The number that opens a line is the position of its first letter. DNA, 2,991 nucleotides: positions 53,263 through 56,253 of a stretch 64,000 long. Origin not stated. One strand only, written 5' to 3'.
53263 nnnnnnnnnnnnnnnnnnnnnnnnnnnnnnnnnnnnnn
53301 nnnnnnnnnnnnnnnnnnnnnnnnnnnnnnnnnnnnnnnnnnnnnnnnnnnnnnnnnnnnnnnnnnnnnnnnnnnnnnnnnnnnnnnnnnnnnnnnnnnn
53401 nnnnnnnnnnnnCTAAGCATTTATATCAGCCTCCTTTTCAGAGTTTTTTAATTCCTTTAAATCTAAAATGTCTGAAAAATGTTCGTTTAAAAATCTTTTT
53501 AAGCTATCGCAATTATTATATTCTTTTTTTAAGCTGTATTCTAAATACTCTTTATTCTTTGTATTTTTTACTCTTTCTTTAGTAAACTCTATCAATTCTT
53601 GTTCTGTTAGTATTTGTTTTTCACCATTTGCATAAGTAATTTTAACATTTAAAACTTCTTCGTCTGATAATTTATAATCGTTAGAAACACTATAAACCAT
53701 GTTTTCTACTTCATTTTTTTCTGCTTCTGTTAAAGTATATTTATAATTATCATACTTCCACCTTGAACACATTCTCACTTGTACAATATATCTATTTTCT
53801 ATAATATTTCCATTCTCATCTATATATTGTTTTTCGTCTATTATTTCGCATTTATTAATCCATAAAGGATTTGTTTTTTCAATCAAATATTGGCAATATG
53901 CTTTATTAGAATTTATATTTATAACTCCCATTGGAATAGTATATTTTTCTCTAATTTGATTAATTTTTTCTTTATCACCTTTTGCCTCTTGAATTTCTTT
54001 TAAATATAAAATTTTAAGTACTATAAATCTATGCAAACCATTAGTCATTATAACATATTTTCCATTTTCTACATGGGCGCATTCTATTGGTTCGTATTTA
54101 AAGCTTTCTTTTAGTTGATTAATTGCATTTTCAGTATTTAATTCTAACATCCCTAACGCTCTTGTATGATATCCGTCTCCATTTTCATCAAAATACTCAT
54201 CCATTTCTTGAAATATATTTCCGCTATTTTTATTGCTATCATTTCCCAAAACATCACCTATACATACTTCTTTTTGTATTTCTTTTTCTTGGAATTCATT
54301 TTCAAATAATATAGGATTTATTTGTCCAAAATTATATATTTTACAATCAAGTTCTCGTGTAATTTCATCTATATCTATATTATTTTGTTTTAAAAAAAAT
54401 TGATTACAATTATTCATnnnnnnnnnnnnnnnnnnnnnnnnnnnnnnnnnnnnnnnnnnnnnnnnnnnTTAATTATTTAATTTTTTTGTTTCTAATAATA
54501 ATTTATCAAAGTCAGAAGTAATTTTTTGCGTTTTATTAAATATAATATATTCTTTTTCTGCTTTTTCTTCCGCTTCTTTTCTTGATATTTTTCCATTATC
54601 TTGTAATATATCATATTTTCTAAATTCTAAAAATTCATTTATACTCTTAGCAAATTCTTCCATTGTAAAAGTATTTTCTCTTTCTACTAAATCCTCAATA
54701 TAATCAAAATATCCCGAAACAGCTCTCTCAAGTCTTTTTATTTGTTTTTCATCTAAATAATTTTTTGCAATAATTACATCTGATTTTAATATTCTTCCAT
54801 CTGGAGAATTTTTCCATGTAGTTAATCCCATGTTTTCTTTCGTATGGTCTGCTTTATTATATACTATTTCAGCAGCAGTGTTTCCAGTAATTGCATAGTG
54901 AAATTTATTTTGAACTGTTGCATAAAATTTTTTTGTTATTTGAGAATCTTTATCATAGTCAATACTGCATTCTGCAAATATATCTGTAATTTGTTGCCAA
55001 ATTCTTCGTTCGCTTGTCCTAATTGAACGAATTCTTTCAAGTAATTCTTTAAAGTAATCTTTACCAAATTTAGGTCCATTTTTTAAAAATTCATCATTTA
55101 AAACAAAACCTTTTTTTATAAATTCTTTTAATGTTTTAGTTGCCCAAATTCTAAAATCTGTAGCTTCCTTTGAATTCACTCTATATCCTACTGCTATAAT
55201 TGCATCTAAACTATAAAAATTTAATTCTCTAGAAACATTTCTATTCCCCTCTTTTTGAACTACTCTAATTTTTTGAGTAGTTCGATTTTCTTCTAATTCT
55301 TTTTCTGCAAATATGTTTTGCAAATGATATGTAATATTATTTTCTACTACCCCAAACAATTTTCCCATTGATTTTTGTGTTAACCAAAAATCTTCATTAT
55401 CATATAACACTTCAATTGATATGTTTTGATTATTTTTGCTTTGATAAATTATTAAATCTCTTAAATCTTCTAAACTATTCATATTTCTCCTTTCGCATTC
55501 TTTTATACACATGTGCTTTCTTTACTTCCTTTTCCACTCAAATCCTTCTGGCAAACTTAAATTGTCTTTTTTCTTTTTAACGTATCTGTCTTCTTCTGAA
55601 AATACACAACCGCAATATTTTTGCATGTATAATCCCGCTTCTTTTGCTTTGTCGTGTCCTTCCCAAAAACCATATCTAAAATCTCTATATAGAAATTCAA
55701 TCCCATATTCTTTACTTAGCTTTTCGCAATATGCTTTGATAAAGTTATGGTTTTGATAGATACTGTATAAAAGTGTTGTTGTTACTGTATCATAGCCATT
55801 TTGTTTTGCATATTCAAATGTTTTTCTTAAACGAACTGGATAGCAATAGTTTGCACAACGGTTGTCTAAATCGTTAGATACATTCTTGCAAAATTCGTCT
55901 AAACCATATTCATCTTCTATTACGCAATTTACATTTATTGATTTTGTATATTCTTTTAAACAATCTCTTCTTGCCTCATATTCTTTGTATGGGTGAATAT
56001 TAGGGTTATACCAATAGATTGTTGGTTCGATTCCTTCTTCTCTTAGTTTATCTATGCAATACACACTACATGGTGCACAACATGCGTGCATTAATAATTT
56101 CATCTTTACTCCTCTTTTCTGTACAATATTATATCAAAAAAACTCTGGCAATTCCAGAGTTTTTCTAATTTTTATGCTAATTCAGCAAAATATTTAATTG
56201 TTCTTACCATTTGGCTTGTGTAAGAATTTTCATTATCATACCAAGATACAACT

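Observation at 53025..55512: RhuM - ParB/DGQHR-like - mini-GNAT three-gene islet: candidate uncharacterised toxin-antitoxin or defence-type module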

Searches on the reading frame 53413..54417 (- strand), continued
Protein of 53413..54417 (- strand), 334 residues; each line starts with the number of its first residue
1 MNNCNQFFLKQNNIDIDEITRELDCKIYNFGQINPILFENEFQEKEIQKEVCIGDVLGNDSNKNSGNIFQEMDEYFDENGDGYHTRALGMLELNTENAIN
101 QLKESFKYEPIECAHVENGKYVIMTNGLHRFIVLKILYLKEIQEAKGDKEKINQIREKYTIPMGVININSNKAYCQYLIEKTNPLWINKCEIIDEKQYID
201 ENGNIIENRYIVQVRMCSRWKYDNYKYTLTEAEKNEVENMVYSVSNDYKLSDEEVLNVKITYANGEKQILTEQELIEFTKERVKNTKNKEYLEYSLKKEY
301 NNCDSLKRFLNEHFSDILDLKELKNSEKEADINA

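Call 55: search_protein_families(library=pfam, proteins=[L004:5595-5945:+, L004:7212-8132:+, L001:2619-4871:+], max_evalue=0.01)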
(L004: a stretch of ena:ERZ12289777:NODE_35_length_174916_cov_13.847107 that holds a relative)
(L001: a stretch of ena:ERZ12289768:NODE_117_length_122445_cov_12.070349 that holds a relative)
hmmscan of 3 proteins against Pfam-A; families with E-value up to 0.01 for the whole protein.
L004:5595-5945:+ (116 aa): 0 families

L004:7212-8132:+ (306 aa): 0 families

L001:2619-4871:+ (750 aa): 1 family
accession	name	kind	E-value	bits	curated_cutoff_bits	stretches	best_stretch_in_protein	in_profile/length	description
PF03983.18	SHD1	-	0.00079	19.6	23.7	0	500-521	43-64/67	SLA1 homology domain 1, SHD1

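Call 65: search_protein_families(library=pfam, proteins=[P0098, P0158, P0144, P0129, P0156, P0152, P0145, P0062, P0126, P0085], max_evalue=0.01)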
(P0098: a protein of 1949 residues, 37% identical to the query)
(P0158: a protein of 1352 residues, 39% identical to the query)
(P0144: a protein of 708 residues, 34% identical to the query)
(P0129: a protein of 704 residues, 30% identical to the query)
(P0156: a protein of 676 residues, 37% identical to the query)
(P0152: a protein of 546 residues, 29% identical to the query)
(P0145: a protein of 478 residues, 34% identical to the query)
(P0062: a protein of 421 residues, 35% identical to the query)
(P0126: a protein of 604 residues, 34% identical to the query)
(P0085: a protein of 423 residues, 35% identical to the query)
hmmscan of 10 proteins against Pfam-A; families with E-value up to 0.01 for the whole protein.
P0098 (1949 aa): 0 families

P0158 (1352 aa): 1 family
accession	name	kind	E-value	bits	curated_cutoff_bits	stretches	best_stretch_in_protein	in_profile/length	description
PF03496.20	ADPrib_exo_Tox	-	2.6e-26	92.6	23.4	1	1164-1336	9-194/196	ADP-ribosyltransferase exoenzyme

P0144 (708 aa): 0 families

P0129 (704 aa): 0 families

P0156 (676 aa): 0 families

P0152 (546 aa): 0 families

P0145 (478 aa): 0 families

P0062 (421 aa): 3 families
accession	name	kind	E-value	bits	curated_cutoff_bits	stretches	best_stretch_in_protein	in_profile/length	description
PF06810.17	Phage_scaffold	-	0.0016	18.9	35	1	81-143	4-66/170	Phage capsid assembly scaffolding protein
PF10975.14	DUF2802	-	0.0083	16.7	33.5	0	120-171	4-55/68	Protein of unknown function (DUF2802)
PF19634.4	DUF6137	-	0.0086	16.4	25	0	113-156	22-65/82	Family of unknown function (DUF6137)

P0126 (604 aa): 0 families

P0085 (423 aa): 0 families

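Call 75: find_encoding_contigs(protein=P0158, flank=5000, max_places=2)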
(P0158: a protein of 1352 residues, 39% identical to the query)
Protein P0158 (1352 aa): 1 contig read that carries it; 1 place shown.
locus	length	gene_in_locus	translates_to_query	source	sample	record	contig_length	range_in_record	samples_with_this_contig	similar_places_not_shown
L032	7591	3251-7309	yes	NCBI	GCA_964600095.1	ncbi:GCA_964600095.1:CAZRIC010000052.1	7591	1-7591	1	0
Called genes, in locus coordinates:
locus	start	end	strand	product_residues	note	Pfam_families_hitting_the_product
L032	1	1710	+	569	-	?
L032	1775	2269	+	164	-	-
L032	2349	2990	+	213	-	PF19368:WHD_AraR, PF21906:WHD_NrtR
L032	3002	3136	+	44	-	-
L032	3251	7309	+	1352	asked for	PF03496:ADPrib_exo_Tox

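Call 77: search_dna_similar(query=window:53413-54417:-, collection=phages, mode=protein, max_evalue=0.001, max_rows=15)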
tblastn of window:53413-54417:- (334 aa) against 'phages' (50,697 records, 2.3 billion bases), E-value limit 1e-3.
No match.

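Call 78: search_dna_similar(query=window:53413-54417:-, collection=plasmids, mode=protein, max_evalue=0.001, max_rows=15)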
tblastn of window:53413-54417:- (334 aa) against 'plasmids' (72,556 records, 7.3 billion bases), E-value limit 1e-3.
No match.

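Call 84: search_protein_families(library=pfam, alignment_id=A7, max_evalue=0.00001)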
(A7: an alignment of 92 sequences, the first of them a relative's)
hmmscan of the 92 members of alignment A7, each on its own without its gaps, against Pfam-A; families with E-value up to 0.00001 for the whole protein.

A. member 1, L003:388-2775:+ (795 aa): 5 families
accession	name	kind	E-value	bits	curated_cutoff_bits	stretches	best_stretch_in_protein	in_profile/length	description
PF03483.22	B3_4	-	7.8e-66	221.4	29.3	1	217-386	2-173/174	B3/4 domain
PF17759.6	tRNA_synthFbeta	-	8.4e-51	172.9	22.4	1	475-683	1-214/214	Phenylalanyl tRNA synthetase beta chain CLM domain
PF03147.19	FDX-ACB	-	3.1e-29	101.7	31.1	1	700-793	1-94/94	Ferredoxin-fold anticodon binding domain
PF01588.26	tRNA_bind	-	1e-22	80.4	27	1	44-148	1-95/96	Putative tRNA binding domain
PF03484.21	B5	-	6e-20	71.7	28.6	1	407-471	1-66/67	tRNA synthetase B5 domain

B. families by the number of members that match (of 92 scanned): 126 families (the first 25 are shown)
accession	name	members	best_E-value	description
PF00004.35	AAA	3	3.7e-25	ATPase family associated with various cellular activities (AAA)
PF00152.25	tRNA-synt_2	2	6.2e-104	tRNA synthetases class II (D, K and N)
PF01476.26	LysM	2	5.3e-68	LysM domain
PF00270.35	DEAD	2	1.2e-54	DEAD/DEAH box helicase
PF22505.1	RNase_J_b_CASP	2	3e-50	Ribonuclease J, beta-CASP domain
PF00271.37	Helicase_C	2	1.4e-35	Helicase conserved C-terminal domain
PF02016.21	Peptidase_S66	2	2.5e-35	LD-carboxypeptidase N-terminal domain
PF17770.6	RNase_J_C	2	3e-29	Ribonuclease J C-terminal domain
PF17676.7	Peptidase_S66C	2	7.7e-27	LD-carboxypeptidase C-terminal domain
PF00702.32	Hydrolase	2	1.2e-26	haloacid dehalogenase-like hydrolase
PF23473.1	LysM3_LYK4_5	2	2.1e-21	LYK4/5 LysM3 domain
PF02687.27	FtsX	2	5.8e-19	FtsX-like permease C-terminal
PF13411.12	MerR_1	2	1.2e-18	MerR HTH family regulatory protein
PF01336.31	tRNA_anti-codon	2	9.5e-16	OB-fold nucleic acid binding domain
PF23472.1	LysM2_CERK1_LYK3_4_5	2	1.4e-14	LYK3/4/5 LysM2 domain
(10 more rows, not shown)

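Call 85: search_protein_families(library=padloc, alignment_id=A7, max_evalue=1e-10)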
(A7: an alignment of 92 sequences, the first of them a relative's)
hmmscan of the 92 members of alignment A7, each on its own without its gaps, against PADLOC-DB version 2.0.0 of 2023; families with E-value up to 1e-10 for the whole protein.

A. member 1, L003:388-2775:+ (795 aa): 0 families

B. families by the number of members that match (of 92 scanned): 50 families (the first 25 are shown)
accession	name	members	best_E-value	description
PDLC02503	BrxHI|BrxHII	2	7.8e-31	BrxHI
PDLC03960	SngC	2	1.3e-25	-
PDLC03928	PsyrT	2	1.3e-24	-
PDLC02861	DpdF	2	8.5e-24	DpdF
PDLC02864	DpdF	2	6.6e-23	DpdF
PDLC02501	BrxHI|BrxHII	2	2.6e-18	BrxHI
PDLC02870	DpdF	2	2.2e-16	DpdF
PDLC02707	PbeA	2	2.1e-15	PbeA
PDLC01770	Cas3g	2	1.1e-12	-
PDLC02623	DrmD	2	5.1e-12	DrmD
PDLC02504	BrxHI|BrxHII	2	3.7e-11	BrxHII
PDLC03658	mREase_IV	2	7.6e-11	Type IV methyl-directed restriction enzyme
PDLC02288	AbiEii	1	4.5e-89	AbiEii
PDLC02225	AbiEi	1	1.6e-60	AbiEi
PDLC02312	AbiEii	1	1e-46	AbiEii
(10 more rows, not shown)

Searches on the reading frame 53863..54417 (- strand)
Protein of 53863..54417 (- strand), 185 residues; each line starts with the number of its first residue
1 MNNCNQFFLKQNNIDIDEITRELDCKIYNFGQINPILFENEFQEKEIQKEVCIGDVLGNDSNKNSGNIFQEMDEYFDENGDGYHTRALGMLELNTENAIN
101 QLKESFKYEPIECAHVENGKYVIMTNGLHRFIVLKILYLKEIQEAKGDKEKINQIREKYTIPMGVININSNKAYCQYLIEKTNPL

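Call 32: search_solved_structures(query=A3, max_evalue=10, show_alignments=5)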
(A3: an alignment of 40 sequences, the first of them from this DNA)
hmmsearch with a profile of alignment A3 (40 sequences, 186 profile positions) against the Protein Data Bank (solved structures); distinct sequences matched with E-value up to 10: 2.
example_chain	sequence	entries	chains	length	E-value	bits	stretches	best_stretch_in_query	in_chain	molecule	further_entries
5uje_A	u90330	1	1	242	0.011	18.5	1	105-142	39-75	SbnI protein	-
2uyj_A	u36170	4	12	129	0.67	12.6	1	50-89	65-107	PROTEIN TDCF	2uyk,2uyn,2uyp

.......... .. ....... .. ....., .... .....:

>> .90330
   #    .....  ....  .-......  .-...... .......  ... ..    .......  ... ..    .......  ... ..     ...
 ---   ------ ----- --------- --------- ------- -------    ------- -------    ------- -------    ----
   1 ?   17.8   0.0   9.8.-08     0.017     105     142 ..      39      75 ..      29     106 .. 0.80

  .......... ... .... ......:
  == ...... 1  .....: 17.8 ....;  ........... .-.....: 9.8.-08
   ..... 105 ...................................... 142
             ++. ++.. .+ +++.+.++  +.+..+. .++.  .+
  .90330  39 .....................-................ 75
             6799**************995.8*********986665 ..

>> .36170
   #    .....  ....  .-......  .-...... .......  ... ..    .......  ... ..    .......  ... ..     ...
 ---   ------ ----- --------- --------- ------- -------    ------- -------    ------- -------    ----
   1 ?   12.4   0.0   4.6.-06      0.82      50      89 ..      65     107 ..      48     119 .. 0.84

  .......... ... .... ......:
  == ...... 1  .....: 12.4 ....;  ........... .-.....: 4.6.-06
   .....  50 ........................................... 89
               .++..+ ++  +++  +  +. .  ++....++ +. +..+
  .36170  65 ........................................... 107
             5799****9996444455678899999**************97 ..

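Call 39: predict_structure(alignment_id=A3)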
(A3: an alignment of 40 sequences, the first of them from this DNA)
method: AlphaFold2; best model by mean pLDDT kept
length: 185 residues; sequences in the alignment: 40
mean_pLDDT: 95.2   pTM: 0.90
mean pLDDT of the five models: 95.2, 95.2, 94.7, 93.6, 93.5
residues with pLDDT >= 90: 174; 70-90: 10; 50-70: 1; < 50: 0
segments of 3 or more residues with pLDDT < 50: none
pLDDT, mean of each block of 10 residues (from residue 1): 98 98 96 94 95 97 87 96 95 97 94 95 94 98 98 98 96 96 81
secondary structure, 60 per line:
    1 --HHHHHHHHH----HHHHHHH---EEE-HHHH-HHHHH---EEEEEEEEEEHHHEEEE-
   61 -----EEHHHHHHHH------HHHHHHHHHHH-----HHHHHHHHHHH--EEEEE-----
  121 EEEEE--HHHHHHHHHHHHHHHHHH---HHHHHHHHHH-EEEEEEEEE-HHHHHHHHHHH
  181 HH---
elements in order: H3-11 H16-22 E26-28 H30-33 H35-39 E43-52 E56-59 H68-75 H82-92 H98-108 E111-115 E121-125 H128-145 H149-158 E160-168 H170-182

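Call 41: fold_search(model_id=the predicted structure, library=pdb)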
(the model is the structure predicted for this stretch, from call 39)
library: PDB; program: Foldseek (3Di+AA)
matches with E <= 10: 43; with E <= 0.001: 0
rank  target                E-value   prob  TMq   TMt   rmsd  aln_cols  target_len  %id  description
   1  3cyi                  3.7e-02  0.60  0.21  0.32   8.0       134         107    8  Crystal Structure of Human Sulfiredoxin (Srx) in Complex with ATP:Mg2+ (released 2008-07-01)
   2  7lj1_g                7.4e-02  0.66  0.23  0.37   6.9       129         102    9  Human Prx1-Srx Decameric Complex (released 2021-07-14)
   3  7lj1_i                7.4e-02  0.66  0.23  0.37   6.9       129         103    9  Human Prx1-Srx Decameric Complex (released 2021-07-14)
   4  7lj1_a                7.4e-02  0.66  0.23  0.36   6.9       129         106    9  Human Prx1-Srx Decameric Complex (released 2021-07-14)
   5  7lj1_b                7.4e-02  0.47  0.21  0.32   7.3       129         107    8  Human Prx1-Srx Decameric Complex (released 2021-07-14)
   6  7lj1_d                7.4e-02  0.47  0.21  0.32   7.3       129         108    8  Human Prx1-Srx Decameric Complex (released 2021-07-14)
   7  1xw3                  8.9e-02  0.54  0.23  0.34   7.2       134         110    8  Crystal Structure of Human Sulfiredoxin (Srx) (released 2005-05-24)
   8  7nfu_A                9.4e-02  0.63  0.23  0.20  11.9       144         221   14  Crystal structure of C-terminally truncated Geobacillus thermoleovorans nucleoid occlusion protein Noc (released 2021-02-17)
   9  6ryk_A                1.3e-01  0.69  0.25  0.34  12.4       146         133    8  Crystal structure of the ParB-like protein PadC (released 2020-01-22)
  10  7nfu_B                1.5e-01  0.66  0.25  0.22  11.1       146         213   13  Crystal structure of C-terminally truncated Geobacillus thermoleovorans nucleoid occlusion protein Noc (released 2021-02-17)
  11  5ujd_A                1.6e-01  0.69  0.22  0.17   7.4       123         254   15  SbnI from Staphylococcus pseudintermedius (released 2018-01-24)
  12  7lj1_k                1.6e-01  0.18  0.15  0.24   8.3        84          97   13  Human Prx1-Srx Decameric Complex (released 2021-07-14)
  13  6ryk_B                1.7e-01  0.63  0.25  0.34  12.4       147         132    7  Crystal structure of the ParB-like protein PadC (released 2020-01-22)
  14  7lj1_n                2.1e-01  0.57  0.25  0.43   6.3       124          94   10  Human Prx1-Srx Decameric Complex (released 2021-07-14)
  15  7bm8_A                6.6e-01  0.33  0.27  0.28  10.5       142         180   14  Crystal structure of the C-terminally truncated chromosome-partitioning protein ParB from Caulobacter crescentus compl (released 2021-04-28)
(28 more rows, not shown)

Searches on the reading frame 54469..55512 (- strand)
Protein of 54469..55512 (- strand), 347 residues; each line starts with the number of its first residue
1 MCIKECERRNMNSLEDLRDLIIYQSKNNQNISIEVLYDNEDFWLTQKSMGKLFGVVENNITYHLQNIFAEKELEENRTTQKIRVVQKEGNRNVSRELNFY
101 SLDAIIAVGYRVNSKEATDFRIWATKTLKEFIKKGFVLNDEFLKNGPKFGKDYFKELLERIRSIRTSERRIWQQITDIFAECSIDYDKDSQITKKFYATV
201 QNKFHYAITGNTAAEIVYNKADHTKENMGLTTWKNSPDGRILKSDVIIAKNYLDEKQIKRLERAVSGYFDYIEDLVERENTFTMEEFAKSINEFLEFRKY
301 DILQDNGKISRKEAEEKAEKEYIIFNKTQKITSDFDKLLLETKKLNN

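Call 3: search_protein_families(library=pfam, proteins=[window:54469-55512:-], max_evalue=1)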
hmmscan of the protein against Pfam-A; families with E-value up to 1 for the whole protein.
window:54469-55512:- (347 aa): 4 families
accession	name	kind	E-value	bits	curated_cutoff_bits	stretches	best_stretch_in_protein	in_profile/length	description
PF13310.11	Virulence_RhuM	-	1e-106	356.3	33.7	1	78-330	2-249/252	Virulence protein RhuM family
PF23559.1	WH_DRP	-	0.06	13.9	27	0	119-160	5-45/71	Disease resistance protein Winged helix domain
PF04967.18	HTH_10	-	0.11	12.8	23.1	0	47-67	27-47/53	HTH DNA binding domain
PF02498.22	Bro-N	-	0.24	12.4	25.6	1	33-128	2-94/96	BRO family, N-terminal domain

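Call 4: search_protein_families(library=padloc, proteins=[window:54469-55512:-], max_evalue=1)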
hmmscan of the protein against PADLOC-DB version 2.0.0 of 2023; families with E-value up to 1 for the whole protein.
window:54469-55512:- (347 aa): 37 families (the best 25 are shown)
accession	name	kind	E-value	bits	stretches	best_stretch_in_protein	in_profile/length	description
PDLC04868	PDC-S05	-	1.2e-152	505.8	1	18-343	6-330/335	-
PDLC04853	PDC-S05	-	1.9e-137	455.9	1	18-344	6-327/336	-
PDLC04851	PDC-S05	-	4.2e-135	448.2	1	17-344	9-336/342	-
PDLC04871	PDC-S05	-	1.7e-129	430.7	1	18-343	131-457/468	-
PDLC04852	PDC-S05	-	5.7e-117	388.5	1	17-333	10-320/346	-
PDLC04843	PDC-S05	-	2.2e-98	327.5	1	18-340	6-316/330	-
PDLC04864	PDC-S05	-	2.3e-95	317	1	74-337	2-261/277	-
PDLC04870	PDC-S05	-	9.1e-81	268.3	1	17-224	8-210/214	-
PDLC04876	PDC-S05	-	9.8e-71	235.1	1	13-181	3-170/174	-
PDLC04872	PDC-S05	-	1.4e-49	165.7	1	17-148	4-134/152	-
PDLC04854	PDC-S05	-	1.9e-48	162.9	1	18-147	4-132/212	-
PDLC04964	PDC-S23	-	9.5e-46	154.5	1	19-148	5-134/331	-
PDLC04965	PDC-S23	-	2.3e-45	153.4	1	18-162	5-144/327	-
PDLC04858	PDC-S05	-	1.6e-42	142.5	1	18-146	5-129/138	-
PDLC04879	PDC-S05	-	9.3e-42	141.4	1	18-151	5-135/285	-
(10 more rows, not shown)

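Call 5: search_protein_families(library=ncbifam, proteins=[window:54469-55512:-], max_evalue=1)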
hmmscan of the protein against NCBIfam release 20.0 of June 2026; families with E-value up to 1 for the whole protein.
window:54469-55512:- (347 aa): 1 family
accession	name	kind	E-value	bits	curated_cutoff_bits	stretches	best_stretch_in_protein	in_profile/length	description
TIGR03341.1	YhgI_GntY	equivalog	0.085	12.6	269.35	1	151-241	8-97/190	Fe-S biogenesis protein NfuA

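Call 8: search_protein_families(library=phrogs, proteins=[window:54469-55512:-], max_evalue=1)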
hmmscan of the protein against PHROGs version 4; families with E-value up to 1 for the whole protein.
window:54469-55512:- (347 aa): 5 families
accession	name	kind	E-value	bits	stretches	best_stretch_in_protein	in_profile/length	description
phrog_27566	-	unknown function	0.0077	17.6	1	310-334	73-97/105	-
phrog_37159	-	unknown function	0.016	16.2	1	11-60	20-66/77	-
phrog_7347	-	unknown function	0.042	15.2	1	99-140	8-49/78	-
phrog_37135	-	unknown function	0.045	15.1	0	51-77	2-28/77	-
phrog_11844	-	unknown function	0.064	14.3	0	81-105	29-53/67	-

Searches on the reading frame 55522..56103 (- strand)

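Call 3: search_protein_families(library=pfam, proteins=[window:55522-56103:-], max_evalue=1)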
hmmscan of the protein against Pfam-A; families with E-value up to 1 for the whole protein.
window:55522-56103:- (193 aa): 1 family
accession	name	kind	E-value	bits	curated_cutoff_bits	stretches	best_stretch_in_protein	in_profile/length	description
PF02677.20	QueH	-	1.2e-56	192.1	23.5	1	3-171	1-174/175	Epoxyqueuosine reductase QueH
